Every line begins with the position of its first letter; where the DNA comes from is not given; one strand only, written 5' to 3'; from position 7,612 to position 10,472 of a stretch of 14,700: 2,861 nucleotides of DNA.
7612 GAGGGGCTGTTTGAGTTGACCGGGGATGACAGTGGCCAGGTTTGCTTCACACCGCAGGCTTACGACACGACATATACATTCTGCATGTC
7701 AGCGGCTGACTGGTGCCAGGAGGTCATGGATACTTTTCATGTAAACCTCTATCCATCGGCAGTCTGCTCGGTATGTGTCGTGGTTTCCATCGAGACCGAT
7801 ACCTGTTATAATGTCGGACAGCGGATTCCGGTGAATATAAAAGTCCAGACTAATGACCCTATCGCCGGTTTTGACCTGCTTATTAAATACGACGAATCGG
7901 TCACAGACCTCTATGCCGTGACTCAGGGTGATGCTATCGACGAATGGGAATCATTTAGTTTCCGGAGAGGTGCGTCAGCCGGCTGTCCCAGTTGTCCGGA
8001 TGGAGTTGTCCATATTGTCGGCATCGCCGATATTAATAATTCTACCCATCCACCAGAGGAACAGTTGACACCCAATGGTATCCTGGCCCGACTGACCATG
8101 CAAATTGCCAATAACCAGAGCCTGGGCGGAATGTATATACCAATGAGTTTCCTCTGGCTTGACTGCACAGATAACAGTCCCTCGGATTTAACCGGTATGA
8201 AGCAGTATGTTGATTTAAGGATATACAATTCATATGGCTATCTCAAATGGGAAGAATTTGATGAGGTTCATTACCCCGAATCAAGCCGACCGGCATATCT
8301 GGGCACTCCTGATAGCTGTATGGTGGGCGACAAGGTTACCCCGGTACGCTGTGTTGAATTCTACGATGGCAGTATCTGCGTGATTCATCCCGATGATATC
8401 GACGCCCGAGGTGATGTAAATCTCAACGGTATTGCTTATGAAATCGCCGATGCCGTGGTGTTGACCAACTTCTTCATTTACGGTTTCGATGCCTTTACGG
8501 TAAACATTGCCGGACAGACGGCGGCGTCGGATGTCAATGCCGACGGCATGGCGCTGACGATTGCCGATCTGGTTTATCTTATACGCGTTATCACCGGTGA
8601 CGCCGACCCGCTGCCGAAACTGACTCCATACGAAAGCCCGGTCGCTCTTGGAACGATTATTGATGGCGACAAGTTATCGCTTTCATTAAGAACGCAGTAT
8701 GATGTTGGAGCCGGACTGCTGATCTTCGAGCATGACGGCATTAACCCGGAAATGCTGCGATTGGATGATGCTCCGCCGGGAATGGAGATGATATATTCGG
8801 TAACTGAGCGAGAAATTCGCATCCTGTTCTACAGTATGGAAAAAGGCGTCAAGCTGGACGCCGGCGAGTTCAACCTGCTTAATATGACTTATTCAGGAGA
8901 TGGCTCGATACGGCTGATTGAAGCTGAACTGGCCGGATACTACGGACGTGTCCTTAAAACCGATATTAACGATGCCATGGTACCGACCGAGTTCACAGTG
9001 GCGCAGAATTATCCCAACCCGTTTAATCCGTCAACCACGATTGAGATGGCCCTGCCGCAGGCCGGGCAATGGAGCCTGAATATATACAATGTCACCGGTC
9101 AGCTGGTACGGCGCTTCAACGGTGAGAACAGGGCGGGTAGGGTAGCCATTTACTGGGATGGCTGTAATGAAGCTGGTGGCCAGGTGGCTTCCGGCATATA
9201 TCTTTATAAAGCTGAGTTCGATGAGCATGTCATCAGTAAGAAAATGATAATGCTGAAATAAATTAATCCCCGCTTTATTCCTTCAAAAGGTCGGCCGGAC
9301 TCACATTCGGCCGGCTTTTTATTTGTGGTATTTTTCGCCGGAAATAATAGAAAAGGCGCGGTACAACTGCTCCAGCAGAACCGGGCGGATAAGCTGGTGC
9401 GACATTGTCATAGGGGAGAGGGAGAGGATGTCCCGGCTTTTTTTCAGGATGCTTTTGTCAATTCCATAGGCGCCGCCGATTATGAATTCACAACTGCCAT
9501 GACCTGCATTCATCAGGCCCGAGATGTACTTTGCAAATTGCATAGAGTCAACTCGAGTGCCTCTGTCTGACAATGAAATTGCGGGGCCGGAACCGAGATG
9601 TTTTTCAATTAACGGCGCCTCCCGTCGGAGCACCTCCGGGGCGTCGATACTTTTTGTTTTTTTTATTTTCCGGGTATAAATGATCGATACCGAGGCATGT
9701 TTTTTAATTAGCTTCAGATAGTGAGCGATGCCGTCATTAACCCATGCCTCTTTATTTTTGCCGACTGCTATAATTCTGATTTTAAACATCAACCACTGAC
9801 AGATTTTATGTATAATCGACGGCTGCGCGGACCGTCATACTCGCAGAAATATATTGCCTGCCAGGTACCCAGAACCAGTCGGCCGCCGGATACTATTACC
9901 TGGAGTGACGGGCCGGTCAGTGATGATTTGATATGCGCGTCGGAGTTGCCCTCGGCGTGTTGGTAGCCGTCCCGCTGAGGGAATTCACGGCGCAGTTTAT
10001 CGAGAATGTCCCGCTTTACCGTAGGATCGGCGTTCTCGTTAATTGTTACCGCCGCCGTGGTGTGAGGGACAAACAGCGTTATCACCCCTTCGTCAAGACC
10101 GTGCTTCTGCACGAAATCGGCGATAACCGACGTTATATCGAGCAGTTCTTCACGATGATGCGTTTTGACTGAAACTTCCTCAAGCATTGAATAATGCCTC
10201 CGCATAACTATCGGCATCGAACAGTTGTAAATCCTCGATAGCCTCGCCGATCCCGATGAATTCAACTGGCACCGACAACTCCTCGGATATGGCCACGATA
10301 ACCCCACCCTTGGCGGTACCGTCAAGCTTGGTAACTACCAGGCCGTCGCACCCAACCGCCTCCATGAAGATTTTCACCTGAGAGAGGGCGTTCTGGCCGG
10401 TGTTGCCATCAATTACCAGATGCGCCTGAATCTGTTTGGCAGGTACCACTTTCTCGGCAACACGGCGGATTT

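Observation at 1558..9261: Giant 2567-aa acidic, Cys-rich secreted protein combining ~23 tandem Ig-like modules with cohesin, dockerin and a T9SS sorting domain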

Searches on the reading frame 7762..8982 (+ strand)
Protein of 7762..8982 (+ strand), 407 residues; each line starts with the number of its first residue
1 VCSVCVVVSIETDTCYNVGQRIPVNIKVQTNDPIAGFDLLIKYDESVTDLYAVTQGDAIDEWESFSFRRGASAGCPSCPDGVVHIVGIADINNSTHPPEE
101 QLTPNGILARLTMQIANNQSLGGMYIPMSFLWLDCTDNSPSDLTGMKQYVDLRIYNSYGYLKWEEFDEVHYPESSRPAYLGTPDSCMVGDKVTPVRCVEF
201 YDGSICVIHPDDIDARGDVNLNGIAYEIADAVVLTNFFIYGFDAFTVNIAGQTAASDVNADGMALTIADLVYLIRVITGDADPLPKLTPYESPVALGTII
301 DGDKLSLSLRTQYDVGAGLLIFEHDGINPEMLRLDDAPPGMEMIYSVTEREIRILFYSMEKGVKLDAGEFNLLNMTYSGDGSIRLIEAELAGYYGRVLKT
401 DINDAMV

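Call 83: search_protein_representatives(protein=window:7762-8982:+)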
Query: 407 residues. Proteins with E-value up to 0.001 (for the whole library): 1634; up to 1e-10: 1293; up to 1e-30: 666. The best 150 are listed.
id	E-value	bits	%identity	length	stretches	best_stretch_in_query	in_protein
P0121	4.4e-160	549.5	34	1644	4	11-395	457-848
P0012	5.2e-156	536.1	57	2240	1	1-400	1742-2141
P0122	1.4e-150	518.2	34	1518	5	34-396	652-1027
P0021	3.0e-150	517.1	56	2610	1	2-407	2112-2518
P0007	9.1e-138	476.0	53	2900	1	1-406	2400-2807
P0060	4.5e-136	470.4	55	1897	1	2-402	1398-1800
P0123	5.2e-133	460.3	33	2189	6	6-286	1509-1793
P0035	2.9e-132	457.9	51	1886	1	1-407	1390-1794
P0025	1.2e-131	455.9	54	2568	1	1-403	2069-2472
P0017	2.4e-130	451.5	52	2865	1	2-403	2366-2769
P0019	6.9e-123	427.0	49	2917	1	2-401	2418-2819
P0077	4.4e-119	414.5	47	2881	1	1-405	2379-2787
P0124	9.6e-117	406.8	36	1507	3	34-331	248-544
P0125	2.1e-114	399.1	48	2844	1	2-398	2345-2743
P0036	2.3e-114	398.9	47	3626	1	1-405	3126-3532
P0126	7.1e-114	397.3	30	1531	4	26-405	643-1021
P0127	8.4e-114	397.1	46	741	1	2-400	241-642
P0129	1.8e-111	389.4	48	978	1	2-400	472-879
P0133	2.2e-110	385.8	47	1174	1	2-399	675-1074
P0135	5.9e-110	384.4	45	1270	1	1-406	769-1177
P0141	2.1e-103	362.8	35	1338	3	13-402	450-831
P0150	4.2e-97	342.0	42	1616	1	4-400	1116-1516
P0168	2.5e-84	300.0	42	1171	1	5-404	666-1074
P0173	2.7e-82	293.3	40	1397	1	19-403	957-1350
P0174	5.9e-82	292.2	33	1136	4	22-301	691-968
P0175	9.7e-81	288.2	40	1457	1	32-403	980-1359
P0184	6.4e-79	282.2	40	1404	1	19-403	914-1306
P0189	1.0e-77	278.2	29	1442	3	20-370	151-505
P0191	3.3e-77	276.5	40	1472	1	21-403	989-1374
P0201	7.9e-75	268.7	39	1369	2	32-402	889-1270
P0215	3.2e-70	253.5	43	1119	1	22-400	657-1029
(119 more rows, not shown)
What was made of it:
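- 1634 clusters at 50% identity carry it, 666 of them at E<=1e-30 (call 83).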

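Call 84: list_cluster_members(proteins=[P0121, P0122, P0123, P0124, P0126, P0127, P0129, P0133, P0135, P0150])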
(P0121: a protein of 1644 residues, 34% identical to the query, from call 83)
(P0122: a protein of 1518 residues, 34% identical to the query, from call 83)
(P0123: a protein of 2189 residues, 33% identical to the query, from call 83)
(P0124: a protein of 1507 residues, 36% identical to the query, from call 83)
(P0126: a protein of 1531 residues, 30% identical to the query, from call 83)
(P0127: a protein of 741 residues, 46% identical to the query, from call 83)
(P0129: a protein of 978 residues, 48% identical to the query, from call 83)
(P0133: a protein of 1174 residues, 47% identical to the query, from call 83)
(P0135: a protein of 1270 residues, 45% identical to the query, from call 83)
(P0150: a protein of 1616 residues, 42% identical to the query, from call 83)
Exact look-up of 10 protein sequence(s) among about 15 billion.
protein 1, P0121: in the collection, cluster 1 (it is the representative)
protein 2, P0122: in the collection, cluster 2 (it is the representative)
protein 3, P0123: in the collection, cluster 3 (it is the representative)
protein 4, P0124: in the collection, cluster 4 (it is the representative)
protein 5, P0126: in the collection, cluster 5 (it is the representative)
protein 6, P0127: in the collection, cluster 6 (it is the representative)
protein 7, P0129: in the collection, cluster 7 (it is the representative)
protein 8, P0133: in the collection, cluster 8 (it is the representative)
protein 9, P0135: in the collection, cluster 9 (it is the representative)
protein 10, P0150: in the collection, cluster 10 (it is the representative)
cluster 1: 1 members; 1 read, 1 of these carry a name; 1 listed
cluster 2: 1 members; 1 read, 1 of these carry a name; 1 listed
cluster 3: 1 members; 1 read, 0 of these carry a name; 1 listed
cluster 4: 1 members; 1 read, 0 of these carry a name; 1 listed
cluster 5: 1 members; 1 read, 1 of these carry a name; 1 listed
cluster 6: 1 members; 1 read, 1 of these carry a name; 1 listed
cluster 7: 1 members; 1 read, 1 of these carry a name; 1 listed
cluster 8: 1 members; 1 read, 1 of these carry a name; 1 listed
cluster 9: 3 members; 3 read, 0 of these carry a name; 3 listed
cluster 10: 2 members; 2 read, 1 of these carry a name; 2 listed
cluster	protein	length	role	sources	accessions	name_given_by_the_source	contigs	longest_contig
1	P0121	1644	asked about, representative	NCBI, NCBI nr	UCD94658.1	MAG: hypothetical protein JSU69_00990 [Candidatus Zixiibacteriota bacterium] | MAG: hypothetical protein JSU69_00990 [candidate division Zixibacteria bacterium]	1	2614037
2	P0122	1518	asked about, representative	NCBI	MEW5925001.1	MAG: hypothetical protein AB1746_13535, partial [Candidatus Zixiibacteriota bacterium]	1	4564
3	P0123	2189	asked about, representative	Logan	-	-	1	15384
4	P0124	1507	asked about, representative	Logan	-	-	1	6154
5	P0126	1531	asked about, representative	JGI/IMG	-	hypothetical protein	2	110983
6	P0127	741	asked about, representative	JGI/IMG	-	hypothetical protein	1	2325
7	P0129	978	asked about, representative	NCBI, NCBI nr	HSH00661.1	MAG TPA: T9SS type A sorting domain-containing protein, partial [candidate division ... | T9SS type A sorting domain-containing protein [candidate division Zixibacteria bacterium]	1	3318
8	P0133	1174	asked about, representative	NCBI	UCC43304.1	MAG: T9SS type A sorting domain-containing protein, partial [Candidatus Zixiibacteriota ...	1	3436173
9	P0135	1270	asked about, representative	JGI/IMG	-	-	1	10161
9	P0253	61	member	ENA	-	-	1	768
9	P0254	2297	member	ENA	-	-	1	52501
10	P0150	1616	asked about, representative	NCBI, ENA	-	-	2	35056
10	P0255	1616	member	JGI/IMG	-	hypothetical protein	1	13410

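Call 89: search_protein_families(library=pfam, proteins=[P0173, P0175, P0184, P0191, P0201, P0168, P0215], max_evalue=0.0001)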
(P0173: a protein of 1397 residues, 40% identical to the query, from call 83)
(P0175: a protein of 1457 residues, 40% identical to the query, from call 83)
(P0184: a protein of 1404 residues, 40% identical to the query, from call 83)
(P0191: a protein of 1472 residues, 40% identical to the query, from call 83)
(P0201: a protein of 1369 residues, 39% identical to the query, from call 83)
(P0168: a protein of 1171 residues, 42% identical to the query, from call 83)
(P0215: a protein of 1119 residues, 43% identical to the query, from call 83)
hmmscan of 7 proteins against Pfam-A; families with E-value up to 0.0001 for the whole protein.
P0173 (1397 aa): 1 family
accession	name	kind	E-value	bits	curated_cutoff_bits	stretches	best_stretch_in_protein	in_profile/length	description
PF00082.27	Peptidase_S8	-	8.3e-11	42.2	21.8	1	527-657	163-288/288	Subtilase family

P0175 (1457 aa): 3 families
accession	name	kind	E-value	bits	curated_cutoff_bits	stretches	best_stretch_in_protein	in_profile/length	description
PF01364.23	Peptidase_C25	-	3e-55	188.4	23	1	239-575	1-373/374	Peptidase family C25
PF13860.13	FlgD_ig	-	5.1e-09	36.4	27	1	1387-1445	17-76/79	FlgD Ig-like domain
PF18962.6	Por_Secre_tail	-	1.8e-06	28.6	27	1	1374-1454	2-74/75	Secretion system C-terminal sorting domain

P0184 (1404 aa): 5 families
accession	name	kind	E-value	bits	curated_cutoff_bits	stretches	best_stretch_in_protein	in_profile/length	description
PF13860.13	FlgD_ig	-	3.8e-08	33.6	27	1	1329-1390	12-74/79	FlgD Ig-like domain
PF13519.12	VWA_2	-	6e-08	33.7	27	1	447-564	2-106/107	von Willebrand factor type A domain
PF18962.6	Por_Secre_tail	-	2.6e-07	31.3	27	1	1321-1401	2-74/75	Secretion system C-terminal sorting domain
PF05345.18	He_PIG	-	7.2e-06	26.8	24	1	698-791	2-96/96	Putative Ig domain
PF13585.12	CHU_C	-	7.3e-06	26.5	27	0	1332-1393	20-75/86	CHU_C Type IX secretion signal domain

P0191 (1472 aa): 4 families
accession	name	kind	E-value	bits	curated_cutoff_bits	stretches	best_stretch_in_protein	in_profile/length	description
PF13860.13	FlgD_ig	-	4.6e-11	43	27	1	1399-1459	14-75/79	FlgD Ig-like domain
PF00932.25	LTD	-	1.4e-07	32.3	34.3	1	28-151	3-105/109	Lamin Tail Domain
PF13529.12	Peptidase_C39_2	-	1.1e-06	29.7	24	1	396-523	13-143/143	Peptidase_C39 like family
PF18962.6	Por_Secre_tail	-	2e-06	28.5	27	1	1389-1468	2-73/75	Secretion system C-terminal sorting domain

P0201 (1369 aa): 1 family
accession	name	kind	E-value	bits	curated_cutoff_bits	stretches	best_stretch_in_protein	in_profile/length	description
PF13860.13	FlgD_ig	-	4.3e-08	33.5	27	1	1293-1359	11-78/79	FlgD Ig-like domain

P0168 (1171 aa): 2 families
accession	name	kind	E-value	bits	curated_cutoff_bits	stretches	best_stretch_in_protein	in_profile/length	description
PF13860.13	FlgD_ig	-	4.5e-09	36.6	27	1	1096-1154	12-71/79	FlgD Ig-like domain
PF18962.6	Por_Secre_tail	-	6.3e-06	26.8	27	1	1088-1168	2-74/75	Secretion system C-terminal sorting domain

P0215 (1119 aa): 1 family
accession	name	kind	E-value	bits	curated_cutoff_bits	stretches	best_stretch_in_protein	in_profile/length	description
PF18962.6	Por_Secre_tail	-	3.9e-09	37.1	27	1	1042-1116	2-74/75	Secretion system C-terminal sorting domain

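Call 90: list_cluster_members(proteins=[P0173, P0175, P0184, P0191, P0201, P0168, P0215, P0189, P0141, P0174])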
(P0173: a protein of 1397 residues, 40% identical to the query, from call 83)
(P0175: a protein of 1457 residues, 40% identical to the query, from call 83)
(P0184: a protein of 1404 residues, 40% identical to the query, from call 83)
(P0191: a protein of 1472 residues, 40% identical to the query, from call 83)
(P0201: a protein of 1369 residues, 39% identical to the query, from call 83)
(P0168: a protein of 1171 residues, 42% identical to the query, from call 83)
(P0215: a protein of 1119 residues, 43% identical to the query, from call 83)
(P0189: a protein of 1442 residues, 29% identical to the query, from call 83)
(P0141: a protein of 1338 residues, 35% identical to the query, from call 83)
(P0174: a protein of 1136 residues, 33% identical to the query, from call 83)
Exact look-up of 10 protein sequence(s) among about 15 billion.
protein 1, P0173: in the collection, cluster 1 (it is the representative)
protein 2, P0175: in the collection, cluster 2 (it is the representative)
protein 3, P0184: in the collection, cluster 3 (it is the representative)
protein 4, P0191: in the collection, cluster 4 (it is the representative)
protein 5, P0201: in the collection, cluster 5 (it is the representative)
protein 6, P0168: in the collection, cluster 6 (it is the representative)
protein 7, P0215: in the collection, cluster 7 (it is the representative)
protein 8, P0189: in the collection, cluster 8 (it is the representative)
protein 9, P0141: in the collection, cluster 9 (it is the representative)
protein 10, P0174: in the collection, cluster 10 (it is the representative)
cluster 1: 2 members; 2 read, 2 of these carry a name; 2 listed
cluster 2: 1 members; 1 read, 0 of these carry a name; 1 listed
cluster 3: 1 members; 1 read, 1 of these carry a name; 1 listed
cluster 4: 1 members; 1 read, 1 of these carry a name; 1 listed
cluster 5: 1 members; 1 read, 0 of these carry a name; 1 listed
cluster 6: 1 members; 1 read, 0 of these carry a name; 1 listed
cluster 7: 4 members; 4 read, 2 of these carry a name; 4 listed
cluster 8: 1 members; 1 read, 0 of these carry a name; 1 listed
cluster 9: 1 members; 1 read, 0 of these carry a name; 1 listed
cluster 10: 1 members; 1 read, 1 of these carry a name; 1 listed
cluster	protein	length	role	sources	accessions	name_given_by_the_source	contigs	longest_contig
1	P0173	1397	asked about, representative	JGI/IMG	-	hypothetical protein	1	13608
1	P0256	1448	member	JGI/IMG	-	hypothetical protein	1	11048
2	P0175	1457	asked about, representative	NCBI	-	-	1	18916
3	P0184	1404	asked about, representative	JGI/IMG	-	hypothetical protein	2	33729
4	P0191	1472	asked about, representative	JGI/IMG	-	hypothetical protein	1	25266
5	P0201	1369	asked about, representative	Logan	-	-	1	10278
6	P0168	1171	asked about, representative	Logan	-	-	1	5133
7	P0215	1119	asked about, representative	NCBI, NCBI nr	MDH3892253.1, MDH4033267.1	MAG: T9SS type A sorting domain-containing protein [candidate division Zixibacteria ... | T9SS type A sorting domain-containing protein [candidate division Zixibacteria bacterium]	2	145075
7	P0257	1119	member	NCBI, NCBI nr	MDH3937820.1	MAG: T9SS type A sorting domain-containing protein [candidate division Zixibacteria ... | T9SS type A sorting domain-containing protein [candidate division Zixibacteria bacterium]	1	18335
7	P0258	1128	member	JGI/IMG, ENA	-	-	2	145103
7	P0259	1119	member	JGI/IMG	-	-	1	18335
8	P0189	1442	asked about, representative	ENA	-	-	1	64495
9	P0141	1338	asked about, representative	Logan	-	-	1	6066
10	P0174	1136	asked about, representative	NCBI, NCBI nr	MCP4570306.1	MAG: hypothetical protein GY841_22220 [FCB group bacterium] | hypothetical protein [FCB group bacterium]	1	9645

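Call 92: search_protein_families(library=ncbifam, proteins=[P0175, P0173, P0191, P0184, P0121], max_evalue=0.00001)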
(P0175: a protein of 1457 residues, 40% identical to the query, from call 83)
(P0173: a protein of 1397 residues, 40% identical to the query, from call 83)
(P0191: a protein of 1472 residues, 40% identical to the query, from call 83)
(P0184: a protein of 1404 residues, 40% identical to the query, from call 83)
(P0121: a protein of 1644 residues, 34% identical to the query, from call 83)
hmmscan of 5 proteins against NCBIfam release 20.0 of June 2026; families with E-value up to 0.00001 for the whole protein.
P0175 (1457 aa): 5 families
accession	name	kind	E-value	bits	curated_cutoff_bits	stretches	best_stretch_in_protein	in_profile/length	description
NF033707.1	T9SS_sortase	equivalog_domain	5.9e-24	83.8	420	1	1347-1445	973-1078/1095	type IX secretion system sortase PorU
TIGR04183.1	Por_Secre_tail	domain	3.3e-11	43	23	1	1374-1454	2-70/72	T9SS type A sorting domain-containing protein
NF052323.1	T9SSA_dep_M6i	equivalog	4.3e-07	28.3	600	1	1372-1446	959-1028/1043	T9SS-dependent M6-like inactivated metalloprotease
NF052324.1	PorU_rel_Nterm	equivalog_domain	3.9e-06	25.3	450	1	418-593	613-782/879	putative type IX secretion system sortase PorU2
NF005176.1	PRK06655.1-1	equivalog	4.5e-06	26.7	230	1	1392-1446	97-151/197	flagellar hook assembly protein FlgD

P0173 (1397 aa): 0 families

P0191 (1472 aa): 3 families
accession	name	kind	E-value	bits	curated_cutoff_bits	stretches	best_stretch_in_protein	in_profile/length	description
TIGR04183.1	Por_Secre_tail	domain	1.6e-12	47.2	23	1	1389-1469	2-70/72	T9SS type A sorting domain-containing protein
NF033707.1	T9SS_sortase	equivalog_domain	4.7e-11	41.1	420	1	1358-1460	969-1078/1095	type IX secretion system sortase PorU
NF005176.1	PRK06655.1-1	equivalog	5.9e-08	32.9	230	1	1400-1460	90-150/197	flagellar hook assembly protein FlgD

P0184 (1404 aa): 4 families
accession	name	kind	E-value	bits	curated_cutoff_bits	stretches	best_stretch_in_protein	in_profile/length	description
TIGR04183.1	Por_Secre_tail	domain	6.2e-13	48.5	23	1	1321-1401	2-70/72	T9SS type A sorting domain-containing protein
NF033707.1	T9SS_sortase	equivalog_domain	1.8e-10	39.2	420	1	1289-1390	968-1076/1095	type IX secretion system sortase PorU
NF005176.1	PRK06655.1-1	equivalog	1.1e-06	28.7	230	1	1333-1392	91-150/197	flagellar hook assembly protein FlgD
NF052323.1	T9SSA_dep_M6i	equivalog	4.2e-06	25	600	1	1320-1393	960-1027/1043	T9SS-dependent M6-like inactivated metalloprotease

P0121 (1644 aa): 0 families
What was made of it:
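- Tried and rejected: Rejected: 83.8 bits against a cut-off of 420, and the best-matching stretch covers only the CTD end (call 92).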

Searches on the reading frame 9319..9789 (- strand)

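Call 13: search_protein_families(library=pfam, proteins=[window:9319-9789:-], max_evalue=0.001)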
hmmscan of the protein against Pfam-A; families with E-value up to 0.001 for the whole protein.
window:9319-9789:- (156 aa): 1 family
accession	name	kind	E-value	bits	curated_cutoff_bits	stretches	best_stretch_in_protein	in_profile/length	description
PF02590.22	SPOUT_MTase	-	4.4e-43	147.4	27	1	3-155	2-154/154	Predicted SPOUT methyltransferase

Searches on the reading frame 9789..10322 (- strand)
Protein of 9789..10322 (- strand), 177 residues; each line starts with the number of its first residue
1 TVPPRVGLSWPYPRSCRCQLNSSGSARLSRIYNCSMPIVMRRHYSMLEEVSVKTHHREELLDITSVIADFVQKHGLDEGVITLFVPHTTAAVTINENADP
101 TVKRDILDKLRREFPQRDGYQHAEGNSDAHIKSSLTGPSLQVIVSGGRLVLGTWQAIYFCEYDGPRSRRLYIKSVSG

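Call 13: search_protein_families(library=pfam, proteins=[window:9789-10322:-], max_evalue=0.001)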
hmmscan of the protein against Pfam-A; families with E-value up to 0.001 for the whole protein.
window:9789-10322:- (177 aa): 1 family
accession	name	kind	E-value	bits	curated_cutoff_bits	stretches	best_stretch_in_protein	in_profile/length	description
PF01894.22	UPF0047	-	8.5e-43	145.7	27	1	62-173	1-116/117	Uncharacterised protein family UPF0047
